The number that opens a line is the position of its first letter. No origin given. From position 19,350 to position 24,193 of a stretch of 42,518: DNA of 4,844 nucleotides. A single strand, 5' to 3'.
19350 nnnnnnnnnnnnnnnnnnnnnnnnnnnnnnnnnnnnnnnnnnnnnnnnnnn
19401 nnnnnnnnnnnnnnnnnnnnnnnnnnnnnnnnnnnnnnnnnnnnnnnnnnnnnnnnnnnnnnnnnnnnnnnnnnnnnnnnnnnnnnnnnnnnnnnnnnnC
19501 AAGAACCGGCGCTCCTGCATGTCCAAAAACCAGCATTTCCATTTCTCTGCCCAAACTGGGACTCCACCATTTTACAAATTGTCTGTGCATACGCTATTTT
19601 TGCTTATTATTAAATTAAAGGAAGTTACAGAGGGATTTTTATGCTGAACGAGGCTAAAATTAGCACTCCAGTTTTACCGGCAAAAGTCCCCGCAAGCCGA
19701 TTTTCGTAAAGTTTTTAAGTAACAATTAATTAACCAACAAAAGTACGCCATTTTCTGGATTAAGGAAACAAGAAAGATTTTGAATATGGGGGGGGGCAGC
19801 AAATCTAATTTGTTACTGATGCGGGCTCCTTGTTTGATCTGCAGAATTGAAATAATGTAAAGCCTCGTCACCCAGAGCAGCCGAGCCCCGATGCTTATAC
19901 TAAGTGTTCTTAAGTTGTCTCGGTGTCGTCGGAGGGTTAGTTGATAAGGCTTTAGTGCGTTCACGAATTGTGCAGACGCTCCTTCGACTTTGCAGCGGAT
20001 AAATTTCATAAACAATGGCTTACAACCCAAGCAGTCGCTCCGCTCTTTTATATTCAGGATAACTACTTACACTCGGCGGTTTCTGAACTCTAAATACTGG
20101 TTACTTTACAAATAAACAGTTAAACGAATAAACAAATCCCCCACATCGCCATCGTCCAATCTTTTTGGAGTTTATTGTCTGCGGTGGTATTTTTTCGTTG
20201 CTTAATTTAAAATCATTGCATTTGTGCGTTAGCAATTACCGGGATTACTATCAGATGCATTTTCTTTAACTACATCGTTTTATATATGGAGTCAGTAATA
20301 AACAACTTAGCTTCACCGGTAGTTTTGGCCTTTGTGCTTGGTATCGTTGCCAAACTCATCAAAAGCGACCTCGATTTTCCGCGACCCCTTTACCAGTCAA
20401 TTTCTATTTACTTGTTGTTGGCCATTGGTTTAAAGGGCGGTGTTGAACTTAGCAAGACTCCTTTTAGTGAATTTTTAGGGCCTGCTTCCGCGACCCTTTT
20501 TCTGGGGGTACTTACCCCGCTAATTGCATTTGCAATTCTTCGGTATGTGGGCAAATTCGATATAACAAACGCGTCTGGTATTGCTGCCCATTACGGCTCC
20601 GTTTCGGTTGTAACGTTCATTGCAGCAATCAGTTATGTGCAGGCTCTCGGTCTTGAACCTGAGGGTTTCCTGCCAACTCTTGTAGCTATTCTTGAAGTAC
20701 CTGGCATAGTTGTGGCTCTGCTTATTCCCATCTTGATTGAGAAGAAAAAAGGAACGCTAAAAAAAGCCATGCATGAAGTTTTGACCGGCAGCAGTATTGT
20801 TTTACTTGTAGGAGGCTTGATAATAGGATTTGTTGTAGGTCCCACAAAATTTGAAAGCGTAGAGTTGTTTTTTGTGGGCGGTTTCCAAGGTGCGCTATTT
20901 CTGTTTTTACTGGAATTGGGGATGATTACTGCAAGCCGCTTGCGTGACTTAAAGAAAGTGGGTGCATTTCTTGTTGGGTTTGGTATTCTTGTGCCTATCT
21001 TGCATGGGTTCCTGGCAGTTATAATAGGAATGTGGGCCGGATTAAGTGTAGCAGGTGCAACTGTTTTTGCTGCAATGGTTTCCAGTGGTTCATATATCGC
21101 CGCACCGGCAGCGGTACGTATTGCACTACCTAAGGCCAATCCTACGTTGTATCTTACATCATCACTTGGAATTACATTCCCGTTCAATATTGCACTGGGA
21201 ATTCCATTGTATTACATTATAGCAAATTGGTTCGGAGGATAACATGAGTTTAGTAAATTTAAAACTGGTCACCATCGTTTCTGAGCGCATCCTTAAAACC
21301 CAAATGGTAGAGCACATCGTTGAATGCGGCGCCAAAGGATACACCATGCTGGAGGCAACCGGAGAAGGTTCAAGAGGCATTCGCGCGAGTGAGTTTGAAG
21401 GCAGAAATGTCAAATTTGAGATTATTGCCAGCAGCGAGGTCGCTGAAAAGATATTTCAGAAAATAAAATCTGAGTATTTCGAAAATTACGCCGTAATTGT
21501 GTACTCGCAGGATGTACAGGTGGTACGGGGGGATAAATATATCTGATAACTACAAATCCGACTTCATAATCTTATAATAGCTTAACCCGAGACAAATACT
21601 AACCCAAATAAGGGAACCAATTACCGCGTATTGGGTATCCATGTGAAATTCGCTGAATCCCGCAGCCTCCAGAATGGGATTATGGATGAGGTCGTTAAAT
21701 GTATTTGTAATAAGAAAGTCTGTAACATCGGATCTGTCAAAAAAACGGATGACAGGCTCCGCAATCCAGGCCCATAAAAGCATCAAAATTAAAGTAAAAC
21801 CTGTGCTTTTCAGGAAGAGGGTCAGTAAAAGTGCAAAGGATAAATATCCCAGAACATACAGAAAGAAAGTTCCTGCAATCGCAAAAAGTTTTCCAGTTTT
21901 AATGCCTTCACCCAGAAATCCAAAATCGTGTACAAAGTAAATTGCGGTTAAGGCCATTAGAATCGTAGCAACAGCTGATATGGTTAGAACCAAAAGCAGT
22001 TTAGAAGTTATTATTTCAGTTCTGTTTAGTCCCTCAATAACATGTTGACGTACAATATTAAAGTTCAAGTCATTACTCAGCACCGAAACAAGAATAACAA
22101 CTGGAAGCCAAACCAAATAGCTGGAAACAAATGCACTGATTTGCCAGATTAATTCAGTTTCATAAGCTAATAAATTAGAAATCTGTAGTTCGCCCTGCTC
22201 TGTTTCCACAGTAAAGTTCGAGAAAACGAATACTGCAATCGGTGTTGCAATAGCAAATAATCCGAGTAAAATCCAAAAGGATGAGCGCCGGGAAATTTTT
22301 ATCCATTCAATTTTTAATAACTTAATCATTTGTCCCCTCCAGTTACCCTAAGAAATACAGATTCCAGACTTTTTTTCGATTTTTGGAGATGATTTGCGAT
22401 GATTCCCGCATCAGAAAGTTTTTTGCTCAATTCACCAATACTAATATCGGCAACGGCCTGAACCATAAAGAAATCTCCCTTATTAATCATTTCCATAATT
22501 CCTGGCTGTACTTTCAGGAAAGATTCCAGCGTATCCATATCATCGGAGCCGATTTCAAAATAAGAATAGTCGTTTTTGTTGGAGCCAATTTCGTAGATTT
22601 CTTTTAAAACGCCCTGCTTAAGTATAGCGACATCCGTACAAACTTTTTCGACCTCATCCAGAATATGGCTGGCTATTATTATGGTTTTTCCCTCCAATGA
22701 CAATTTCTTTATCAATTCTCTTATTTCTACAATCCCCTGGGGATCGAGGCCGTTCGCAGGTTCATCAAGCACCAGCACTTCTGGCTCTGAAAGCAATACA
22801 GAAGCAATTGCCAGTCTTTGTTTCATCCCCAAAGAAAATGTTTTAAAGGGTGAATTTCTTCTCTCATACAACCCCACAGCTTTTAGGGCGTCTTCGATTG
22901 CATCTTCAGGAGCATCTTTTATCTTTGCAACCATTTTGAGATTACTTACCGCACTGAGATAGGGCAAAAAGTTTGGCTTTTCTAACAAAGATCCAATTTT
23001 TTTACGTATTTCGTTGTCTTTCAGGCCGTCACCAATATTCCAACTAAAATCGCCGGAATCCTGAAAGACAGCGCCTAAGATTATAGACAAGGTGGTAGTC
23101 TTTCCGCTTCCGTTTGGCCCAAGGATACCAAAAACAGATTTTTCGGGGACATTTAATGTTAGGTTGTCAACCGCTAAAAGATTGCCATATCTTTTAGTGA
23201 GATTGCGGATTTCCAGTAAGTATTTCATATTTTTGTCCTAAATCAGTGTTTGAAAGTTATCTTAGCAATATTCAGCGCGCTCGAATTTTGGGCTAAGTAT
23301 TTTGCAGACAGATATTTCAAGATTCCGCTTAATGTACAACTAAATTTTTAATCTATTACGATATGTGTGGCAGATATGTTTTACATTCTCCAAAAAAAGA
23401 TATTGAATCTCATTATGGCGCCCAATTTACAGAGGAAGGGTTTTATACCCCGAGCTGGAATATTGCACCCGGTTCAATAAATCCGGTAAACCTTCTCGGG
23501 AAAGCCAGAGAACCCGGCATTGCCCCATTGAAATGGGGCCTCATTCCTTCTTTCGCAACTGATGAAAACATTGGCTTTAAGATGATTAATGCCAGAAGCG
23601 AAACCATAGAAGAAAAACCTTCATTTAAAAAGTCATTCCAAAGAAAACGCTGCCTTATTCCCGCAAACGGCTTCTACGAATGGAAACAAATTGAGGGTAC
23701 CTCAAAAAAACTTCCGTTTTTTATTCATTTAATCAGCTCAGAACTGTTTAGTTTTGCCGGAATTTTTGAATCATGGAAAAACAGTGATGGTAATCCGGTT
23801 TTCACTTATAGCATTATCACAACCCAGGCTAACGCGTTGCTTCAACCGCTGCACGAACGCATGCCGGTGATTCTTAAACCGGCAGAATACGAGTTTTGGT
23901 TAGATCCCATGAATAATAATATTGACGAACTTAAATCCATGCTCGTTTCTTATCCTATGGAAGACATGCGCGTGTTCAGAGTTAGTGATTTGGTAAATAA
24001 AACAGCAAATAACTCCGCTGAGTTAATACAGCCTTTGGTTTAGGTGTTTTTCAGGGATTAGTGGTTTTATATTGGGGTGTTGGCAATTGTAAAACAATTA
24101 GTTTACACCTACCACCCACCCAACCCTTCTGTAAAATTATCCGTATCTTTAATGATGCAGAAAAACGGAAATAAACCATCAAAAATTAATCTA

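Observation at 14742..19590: Translationally coupled five-gene operon: esterase, ATP-grasp ligase, GSP-synthase-like ligase, GATase1-like hydrolase, esterase, with no recognised pathway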

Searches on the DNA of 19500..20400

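Call 45: search_rna_families(source=window, start=19500, end=20400, threshold=evalue, max_evalue=1)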
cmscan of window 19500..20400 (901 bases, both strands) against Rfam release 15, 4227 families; matches with E-value up to 1: 0.
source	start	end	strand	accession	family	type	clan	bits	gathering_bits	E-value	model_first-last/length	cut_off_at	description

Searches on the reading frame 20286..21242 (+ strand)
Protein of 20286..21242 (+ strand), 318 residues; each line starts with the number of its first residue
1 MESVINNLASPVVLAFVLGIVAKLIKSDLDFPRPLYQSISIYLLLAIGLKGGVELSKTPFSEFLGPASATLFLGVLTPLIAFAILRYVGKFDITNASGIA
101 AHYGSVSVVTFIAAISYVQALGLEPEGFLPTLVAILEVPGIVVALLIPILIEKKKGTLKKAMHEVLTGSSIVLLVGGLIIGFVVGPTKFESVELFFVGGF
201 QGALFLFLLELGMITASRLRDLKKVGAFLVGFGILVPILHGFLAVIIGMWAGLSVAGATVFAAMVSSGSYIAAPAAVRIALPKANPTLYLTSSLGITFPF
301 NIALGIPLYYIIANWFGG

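Call 85: search_protein_families(library=pfam, proteins=[window:20286-21242:+], max_evalue=0.00001)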
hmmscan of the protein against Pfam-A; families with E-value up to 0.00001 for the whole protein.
window:20286-21242:+ (318 aa): 1 family
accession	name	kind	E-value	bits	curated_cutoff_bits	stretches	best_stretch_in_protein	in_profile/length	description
PF05982.17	Sbt_1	-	2.1e-111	372.6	27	1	11-313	1-307/308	Na+-dependent bicarbonate transporter superfamily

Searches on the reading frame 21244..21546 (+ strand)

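Call 85: search_protein_families(library=pfam, proteins=[window:21244-21546:+], max_evalue=0.00001)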
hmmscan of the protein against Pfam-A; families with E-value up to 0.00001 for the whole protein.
window:21244-21546:+ (100 aa): 1 family
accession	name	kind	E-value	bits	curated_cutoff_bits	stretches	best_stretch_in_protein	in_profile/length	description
PF00543.27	P-II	-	1.7e-18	67.2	25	1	7-98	2-102/102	Nitrogen regulatory protein P-II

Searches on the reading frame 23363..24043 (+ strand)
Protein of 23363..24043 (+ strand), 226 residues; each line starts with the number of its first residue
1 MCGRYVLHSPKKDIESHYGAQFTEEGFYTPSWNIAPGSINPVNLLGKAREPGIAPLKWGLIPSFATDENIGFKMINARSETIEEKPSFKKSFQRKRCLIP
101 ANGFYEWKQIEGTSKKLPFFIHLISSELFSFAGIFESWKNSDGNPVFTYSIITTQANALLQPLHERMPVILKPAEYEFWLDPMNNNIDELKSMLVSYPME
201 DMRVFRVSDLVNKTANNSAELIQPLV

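Call 85: search_protein_families(library=pfam, proteins=[window:23363-24043:+], max_evalue=0.00001)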
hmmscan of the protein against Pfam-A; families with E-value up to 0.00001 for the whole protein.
window:23363-24043:+ (226 aa): 1 family
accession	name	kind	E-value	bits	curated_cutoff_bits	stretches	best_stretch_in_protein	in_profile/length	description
PF02586.19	SRAP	-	1.3e-71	240.9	27.1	1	1-213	1-213/214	SOS response associated peptidase (SRAP)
